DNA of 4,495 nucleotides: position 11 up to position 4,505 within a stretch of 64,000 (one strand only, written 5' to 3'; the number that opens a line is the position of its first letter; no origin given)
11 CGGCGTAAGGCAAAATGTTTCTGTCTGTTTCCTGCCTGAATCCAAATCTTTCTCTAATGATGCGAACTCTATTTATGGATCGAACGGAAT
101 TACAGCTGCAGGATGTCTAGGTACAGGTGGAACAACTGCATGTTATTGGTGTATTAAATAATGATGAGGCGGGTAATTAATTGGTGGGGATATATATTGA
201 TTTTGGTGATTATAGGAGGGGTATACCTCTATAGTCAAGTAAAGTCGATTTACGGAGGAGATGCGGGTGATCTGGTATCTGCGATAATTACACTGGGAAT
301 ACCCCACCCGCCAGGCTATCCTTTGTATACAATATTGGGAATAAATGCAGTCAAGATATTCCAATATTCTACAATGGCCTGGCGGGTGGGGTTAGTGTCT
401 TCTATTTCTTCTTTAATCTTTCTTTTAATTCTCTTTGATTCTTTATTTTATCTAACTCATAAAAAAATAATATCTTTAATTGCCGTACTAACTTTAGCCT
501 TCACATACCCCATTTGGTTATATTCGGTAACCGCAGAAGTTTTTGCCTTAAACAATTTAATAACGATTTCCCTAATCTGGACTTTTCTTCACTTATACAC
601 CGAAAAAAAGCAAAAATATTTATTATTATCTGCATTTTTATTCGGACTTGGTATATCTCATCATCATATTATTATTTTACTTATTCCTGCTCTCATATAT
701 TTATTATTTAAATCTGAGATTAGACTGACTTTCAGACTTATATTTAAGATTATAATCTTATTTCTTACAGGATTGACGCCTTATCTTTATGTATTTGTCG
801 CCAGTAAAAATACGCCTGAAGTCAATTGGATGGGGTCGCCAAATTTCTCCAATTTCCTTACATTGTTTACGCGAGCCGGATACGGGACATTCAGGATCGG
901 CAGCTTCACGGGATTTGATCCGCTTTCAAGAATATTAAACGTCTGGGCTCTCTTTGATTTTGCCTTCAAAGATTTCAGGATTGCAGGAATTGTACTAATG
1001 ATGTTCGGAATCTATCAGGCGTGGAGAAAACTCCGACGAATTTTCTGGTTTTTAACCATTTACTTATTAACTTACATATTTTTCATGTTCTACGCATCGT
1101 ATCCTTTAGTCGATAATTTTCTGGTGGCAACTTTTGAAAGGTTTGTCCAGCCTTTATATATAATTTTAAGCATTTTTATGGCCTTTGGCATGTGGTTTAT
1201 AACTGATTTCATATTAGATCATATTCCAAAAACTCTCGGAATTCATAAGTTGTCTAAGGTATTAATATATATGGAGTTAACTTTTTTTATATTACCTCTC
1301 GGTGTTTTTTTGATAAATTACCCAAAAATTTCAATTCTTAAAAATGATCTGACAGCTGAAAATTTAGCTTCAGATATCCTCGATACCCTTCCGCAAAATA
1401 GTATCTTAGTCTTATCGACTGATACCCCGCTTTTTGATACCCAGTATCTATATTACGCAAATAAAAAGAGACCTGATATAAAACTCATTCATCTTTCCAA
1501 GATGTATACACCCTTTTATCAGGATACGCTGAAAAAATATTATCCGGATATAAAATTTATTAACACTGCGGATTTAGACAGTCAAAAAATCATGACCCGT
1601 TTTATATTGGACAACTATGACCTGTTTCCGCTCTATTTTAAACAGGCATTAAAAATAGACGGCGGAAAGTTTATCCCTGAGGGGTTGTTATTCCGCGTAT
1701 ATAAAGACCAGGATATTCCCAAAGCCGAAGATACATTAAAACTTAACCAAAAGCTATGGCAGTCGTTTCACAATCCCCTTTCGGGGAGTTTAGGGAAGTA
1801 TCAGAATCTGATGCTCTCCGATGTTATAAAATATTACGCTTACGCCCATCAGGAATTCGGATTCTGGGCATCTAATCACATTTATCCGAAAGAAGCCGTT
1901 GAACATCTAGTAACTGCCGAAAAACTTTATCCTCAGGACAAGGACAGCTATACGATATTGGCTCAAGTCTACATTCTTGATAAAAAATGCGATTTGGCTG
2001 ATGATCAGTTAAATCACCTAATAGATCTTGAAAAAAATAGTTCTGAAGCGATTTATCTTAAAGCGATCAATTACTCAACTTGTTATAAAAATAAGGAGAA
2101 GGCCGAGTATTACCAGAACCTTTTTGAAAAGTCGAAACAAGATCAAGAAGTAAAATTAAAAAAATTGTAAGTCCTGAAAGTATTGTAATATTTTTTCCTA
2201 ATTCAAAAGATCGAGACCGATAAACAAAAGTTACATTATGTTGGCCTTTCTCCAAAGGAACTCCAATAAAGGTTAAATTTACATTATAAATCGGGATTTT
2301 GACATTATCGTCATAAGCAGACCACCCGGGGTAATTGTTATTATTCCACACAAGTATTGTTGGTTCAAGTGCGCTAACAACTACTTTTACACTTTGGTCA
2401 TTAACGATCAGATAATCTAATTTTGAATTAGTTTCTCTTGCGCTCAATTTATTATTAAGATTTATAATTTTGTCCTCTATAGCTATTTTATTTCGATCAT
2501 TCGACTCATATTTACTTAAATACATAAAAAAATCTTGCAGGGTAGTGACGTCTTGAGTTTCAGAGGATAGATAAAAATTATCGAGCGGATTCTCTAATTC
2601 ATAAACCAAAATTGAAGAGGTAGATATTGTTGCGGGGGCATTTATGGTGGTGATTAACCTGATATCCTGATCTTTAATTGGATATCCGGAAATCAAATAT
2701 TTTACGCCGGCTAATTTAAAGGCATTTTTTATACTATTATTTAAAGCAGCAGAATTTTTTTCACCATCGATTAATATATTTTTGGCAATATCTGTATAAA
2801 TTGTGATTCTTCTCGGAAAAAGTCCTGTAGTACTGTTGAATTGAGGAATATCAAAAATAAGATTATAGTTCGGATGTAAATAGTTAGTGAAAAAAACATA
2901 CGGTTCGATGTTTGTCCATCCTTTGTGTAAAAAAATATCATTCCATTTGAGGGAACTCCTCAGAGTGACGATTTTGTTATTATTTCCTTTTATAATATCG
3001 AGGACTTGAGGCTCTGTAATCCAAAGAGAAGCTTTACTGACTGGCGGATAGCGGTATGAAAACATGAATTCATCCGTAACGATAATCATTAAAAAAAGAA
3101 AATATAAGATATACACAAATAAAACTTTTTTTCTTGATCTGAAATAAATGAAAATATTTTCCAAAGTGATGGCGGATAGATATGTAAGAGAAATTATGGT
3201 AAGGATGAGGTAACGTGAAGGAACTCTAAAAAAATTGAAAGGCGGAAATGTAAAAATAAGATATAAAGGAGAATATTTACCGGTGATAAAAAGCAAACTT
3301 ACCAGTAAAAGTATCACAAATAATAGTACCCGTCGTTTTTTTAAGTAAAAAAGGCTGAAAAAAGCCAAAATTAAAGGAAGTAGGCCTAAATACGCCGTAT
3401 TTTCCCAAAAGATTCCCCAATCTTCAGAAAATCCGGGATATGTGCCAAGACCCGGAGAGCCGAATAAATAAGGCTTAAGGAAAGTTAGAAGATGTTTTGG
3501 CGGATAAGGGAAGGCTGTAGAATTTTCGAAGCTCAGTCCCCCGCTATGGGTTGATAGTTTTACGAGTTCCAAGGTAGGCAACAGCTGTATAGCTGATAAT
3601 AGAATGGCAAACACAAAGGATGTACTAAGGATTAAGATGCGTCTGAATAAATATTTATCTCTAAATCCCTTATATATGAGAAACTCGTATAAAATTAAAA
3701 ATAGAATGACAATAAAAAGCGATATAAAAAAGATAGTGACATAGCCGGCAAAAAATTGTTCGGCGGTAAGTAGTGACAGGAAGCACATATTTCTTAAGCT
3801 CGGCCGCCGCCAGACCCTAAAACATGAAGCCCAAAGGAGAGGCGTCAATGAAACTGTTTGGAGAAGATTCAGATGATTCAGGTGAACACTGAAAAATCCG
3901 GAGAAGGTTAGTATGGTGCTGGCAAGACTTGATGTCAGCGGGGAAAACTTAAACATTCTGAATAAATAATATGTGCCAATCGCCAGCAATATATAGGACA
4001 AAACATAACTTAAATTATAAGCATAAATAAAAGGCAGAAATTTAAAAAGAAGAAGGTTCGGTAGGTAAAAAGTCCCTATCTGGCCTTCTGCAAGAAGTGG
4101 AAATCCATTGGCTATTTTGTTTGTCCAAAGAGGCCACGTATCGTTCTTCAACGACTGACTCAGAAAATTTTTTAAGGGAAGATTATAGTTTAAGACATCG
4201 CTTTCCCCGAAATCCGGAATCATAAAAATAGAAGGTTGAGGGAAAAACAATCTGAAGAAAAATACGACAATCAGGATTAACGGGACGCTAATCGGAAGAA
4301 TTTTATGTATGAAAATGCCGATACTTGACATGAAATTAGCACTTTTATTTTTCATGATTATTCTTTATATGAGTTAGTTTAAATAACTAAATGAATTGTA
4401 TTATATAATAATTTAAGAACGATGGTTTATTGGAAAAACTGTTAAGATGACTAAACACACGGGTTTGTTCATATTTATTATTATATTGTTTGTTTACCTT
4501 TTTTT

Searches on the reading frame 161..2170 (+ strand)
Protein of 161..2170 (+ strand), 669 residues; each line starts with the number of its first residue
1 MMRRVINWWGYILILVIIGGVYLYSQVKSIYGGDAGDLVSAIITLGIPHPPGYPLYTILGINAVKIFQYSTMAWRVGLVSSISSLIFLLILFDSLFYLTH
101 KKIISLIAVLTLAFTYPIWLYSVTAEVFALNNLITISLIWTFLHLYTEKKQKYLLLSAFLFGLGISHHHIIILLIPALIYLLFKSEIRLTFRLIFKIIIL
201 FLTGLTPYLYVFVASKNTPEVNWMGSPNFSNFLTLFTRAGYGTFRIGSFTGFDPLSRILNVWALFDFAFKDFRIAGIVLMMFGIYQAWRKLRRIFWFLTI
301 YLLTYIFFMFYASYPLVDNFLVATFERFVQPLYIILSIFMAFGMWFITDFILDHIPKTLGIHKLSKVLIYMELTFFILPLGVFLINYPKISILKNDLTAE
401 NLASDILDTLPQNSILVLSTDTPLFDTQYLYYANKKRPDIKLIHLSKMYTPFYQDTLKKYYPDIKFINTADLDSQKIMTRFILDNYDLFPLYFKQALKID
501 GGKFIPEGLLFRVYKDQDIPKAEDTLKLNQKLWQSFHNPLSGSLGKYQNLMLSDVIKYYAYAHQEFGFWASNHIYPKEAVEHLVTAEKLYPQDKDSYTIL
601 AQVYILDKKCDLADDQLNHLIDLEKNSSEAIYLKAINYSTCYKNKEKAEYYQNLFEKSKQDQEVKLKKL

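Call 12: search_protein_families(library=pfam, proteins=[window:161-2170:+], max_evalue=0.01)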
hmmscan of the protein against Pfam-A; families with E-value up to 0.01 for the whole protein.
window:161-2170:+ (669 aa): 2 families
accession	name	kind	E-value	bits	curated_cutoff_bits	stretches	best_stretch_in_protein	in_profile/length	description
PF11028.14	TMEM260-like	-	4.3e-27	95.5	24.2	1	34-185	1-173/179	Protein O-mannosyl-transferase TMEM260-like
PF13231.12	PMT_2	-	1.7e-07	32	26.1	1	65-208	15-157/160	Dolichyl-phosphate-mannose-protein mannosyltransferase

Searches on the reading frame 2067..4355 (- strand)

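Call 12: search_protein_families(library=pfam, proteins=[window:2067-4355:-], max_evalue=0.01)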
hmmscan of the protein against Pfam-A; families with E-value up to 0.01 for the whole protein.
window:2067-4355:- (762 aa): 1 family
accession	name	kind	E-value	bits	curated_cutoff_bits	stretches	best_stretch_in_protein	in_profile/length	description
PF09586.16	YfhO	-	4.1e-12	45.8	28.5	2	651-724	761-835/835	Bacterial membrane protein YfhO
